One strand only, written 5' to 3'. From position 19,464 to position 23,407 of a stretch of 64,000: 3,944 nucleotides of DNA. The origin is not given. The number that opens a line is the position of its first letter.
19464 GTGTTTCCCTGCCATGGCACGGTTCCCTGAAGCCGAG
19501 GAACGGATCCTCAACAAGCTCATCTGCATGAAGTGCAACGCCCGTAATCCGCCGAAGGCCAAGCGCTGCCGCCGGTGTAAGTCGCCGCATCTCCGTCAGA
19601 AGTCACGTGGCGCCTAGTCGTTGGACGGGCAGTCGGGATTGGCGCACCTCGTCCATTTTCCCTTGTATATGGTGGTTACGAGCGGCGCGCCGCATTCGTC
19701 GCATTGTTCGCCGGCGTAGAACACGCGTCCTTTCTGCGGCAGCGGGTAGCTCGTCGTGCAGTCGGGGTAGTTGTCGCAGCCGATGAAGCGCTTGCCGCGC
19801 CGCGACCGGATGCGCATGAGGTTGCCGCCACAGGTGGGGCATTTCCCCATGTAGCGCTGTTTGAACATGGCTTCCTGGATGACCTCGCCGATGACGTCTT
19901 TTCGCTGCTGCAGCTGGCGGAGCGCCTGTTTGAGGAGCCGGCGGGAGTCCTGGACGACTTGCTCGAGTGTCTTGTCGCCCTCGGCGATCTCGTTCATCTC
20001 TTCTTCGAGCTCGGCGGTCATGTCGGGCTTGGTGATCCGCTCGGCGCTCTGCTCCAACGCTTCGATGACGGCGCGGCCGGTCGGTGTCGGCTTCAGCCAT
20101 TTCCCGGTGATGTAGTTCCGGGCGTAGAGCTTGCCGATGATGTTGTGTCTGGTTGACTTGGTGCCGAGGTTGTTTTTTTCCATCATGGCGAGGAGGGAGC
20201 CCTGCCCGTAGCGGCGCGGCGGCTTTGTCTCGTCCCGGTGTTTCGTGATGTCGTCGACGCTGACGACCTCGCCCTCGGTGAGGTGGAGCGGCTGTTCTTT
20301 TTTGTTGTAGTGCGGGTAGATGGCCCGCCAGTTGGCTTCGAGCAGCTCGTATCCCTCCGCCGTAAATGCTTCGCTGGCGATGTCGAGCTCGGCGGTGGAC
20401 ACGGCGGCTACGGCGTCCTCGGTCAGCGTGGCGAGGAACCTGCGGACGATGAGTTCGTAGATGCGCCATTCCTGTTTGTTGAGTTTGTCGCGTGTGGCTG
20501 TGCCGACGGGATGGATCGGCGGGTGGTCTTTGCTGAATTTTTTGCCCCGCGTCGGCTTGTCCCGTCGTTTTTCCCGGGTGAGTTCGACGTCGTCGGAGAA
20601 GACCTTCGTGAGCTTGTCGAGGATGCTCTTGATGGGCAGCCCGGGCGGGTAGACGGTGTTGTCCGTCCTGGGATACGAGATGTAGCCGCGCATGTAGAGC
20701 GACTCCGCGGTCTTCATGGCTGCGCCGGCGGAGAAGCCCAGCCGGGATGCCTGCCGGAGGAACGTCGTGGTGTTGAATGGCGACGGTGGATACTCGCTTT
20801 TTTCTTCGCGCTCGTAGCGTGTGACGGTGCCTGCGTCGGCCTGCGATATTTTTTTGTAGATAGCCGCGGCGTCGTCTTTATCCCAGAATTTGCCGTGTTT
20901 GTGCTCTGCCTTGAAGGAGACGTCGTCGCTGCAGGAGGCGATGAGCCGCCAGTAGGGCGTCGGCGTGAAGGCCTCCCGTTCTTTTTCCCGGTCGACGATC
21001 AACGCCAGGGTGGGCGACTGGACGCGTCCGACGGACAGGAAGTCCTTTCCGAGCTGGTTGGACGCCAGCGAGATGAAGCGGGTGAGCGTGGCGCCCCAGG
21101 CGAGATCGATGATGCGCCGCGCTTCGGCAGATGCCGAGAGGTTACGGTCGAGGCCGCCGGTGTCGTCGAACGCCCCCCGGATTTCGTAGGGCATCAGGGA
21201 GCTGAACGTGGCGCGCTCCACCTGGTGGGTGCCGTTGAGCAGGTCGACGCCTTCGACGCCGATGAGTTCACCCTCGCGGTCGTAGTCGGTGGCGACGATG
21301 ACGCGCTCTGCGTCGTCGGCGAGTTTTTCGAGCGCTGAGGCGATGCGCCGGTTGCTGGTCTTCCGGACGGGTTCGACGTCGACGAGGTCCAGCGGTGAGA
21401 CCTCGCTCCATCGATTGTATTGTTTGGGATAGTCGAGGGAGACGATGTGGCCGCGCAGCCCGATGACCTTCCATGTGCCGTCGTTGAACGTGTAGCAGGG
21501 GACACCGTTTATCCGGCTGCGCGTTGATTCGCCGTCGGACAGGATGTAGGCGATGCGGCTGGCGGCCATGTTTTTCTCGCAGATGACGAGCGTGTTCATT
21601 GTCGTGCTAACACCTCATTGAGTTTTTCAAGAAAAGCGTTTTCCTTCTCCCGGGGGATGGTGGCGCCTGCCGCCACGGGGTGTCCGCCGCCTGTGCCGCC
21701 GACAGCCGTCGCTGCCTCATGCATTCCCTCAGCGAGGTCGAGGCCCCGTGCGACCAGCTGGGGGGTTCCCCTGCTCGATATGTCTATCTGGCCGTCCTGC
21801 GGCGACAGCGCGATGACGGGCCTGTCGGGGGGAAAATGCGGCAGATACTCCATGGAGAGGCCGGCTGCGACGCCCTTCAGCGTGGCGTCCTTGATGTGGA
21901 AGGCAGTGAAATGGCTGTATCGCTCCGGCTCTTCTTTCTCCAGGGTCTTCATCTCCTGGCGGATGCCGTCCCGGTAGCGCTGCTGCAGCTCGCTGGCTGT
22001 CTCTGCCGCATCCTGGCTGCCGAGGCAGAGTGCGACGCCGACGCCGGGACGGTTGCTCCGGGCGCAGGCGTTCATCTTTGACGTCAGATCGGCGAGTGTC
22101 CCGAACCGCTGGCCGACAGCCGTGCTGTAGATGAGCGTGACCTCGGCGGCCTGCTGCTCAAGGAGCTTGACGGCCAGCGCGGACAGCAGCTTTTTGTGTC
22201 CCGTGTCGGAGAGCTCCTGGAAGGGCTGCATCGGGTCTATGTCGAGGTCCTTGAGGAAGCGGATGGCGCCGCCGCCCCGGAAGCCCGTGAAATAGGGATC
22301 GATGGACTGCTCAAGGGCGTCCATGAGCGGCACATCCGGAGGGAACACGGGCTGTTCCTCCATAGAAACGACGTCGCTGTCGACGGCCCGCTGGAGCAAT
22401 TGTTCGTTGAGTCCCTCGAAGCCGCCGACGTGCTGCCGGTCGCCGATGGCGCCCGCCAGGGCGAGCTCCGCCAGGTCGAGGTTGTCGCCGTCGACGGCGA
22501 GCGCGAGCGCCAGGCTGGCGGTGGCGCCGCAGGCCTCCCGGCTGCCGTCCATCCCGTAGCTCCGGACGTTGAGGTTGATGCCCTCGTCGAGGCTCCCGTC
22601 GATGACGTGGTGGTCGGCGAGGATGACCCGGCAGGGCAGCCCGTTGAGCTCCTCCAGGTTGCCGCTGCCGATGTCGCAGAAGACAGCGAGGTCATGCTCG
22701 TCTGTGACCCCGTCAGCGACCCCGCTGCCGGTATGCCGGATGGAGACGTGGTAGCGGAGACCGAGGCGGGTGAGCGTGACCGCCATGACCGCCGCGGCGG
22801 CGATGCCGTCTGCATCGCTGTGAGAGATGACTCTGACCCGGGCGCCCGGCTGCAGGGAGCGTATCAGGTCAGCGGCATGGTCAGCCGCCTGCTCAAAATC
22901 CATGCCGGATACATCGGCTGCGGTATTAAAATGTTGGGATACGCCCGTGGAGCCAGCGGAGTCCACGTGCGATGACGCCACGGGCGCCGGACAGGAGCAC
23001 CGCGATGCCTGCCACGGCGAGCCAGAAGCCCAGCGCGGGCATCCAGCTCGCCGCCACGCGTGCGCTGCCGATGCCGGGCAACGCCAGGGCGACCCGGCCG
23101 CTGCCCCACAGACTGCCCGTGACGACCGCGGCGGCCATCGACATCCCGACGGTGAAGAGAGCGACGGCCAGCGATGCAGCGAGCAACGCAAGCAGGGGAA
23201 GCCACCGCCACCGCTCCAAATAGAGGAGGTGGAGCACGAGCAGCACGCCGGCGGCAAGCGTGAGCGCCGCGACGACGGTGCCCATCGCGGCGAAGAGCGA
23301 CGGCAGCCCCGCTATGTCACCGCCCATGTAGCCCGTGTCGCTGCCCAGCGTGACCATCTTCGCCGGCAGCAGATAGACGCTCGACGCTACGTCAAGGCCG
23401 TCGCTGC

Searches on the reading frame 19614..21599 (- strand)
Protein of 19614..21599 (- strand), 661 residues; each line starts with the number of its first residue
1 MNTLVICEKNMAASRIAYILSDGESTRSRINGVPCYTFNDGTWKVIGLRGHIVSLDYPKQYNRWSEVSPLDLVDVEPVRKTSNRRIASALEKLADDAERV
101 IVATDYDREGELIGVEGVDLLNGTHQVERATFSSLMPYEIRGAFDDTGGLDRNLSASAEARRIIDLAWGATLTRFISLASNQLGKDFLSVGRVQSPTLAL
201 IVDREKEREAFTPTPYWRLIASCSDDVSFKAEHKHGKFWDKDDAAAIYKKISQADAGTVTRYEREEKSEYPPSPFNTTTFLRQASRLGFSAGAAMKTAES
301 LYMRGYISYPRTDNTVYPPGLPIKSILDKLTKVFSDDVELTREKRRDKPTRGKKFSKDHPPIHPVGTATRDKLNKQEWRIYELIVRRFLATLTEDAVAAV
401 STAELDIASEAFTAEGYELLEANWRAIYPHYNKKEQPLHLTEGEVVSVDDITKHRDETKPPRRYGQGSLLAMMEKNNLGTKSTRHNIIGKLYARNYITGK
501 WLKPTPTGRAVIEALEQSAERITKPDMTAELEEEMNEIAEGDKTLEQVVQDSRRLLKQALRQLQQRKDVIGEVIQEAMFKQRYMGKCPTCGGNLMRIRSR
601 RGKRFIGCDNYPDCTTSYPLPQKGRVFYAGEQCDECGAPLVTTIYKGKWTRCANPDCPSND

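Call 13: search_protein_families(library=pfam, proteins=[window:19614-21599:-], max_evalue=0.001)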
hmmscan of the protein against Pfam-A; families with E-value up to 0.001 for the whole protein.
window:19614-21599:- (661 aa): 3 families
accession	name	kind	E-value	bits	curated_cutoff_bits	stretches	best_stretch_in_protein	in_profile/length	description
PF01131.25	Topoisom_bac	-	3.1e-125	418.9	35.1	1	151-550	3-411/411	DNA topoisomerase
PF01396.24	Zn_ribbon_Top1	-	1.9e-14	53.6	32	1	585-622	2-38/39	Topoisomerase DNA binding C4 zinc finger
PF01751.28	Toprim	-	2.2e-11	44.2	23.1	1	3-134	1-95/96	Toprim domain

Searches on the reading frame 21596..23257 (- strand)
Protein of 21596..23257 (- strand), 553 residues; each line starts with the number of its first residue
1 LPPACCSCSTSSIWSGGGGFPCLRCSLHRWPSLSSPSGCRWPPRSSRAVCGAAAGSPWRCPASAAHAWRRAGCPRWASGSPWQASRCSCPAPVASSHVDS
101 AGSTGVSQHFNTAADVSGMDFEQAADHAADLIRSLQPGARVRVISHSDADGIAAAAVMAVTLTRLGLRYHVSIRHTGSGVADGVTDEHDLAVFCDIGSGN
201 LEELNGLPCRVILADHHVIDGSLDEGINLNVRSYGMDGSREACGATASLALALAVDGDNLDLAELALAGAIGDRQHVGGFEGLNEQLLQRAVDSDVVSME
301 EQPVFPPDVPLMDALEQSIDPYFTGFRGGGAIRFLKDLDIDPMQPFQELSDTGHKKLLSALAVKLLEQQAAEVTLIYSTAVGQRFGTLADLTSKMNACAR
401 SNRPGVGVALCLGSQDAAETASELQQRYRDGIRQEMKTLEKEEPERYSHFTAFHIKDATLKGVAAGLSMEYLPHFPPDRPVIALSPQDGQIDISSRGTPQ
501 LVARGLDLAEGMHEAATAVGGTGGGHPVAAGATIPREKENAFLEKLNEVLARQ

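Call 13: search_protein_families(library=pfam, proteins=[window:21596-23257:-], max_evalue=0.001)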
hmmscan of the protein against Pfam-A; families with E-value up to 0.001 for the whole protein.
window:21596-23257:- (553 aa): 2 families
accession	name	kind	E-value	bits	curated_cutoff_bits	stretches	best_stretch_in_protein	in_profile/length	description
PF02272.25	DHHA1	-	5.2e-14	53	25.9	1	478-551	30-101/102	DHHA1 domain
PF01368.27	DHH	-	6.6e-08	33.3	28.1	1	141-269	2-124/125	DHH family, N-terminal domain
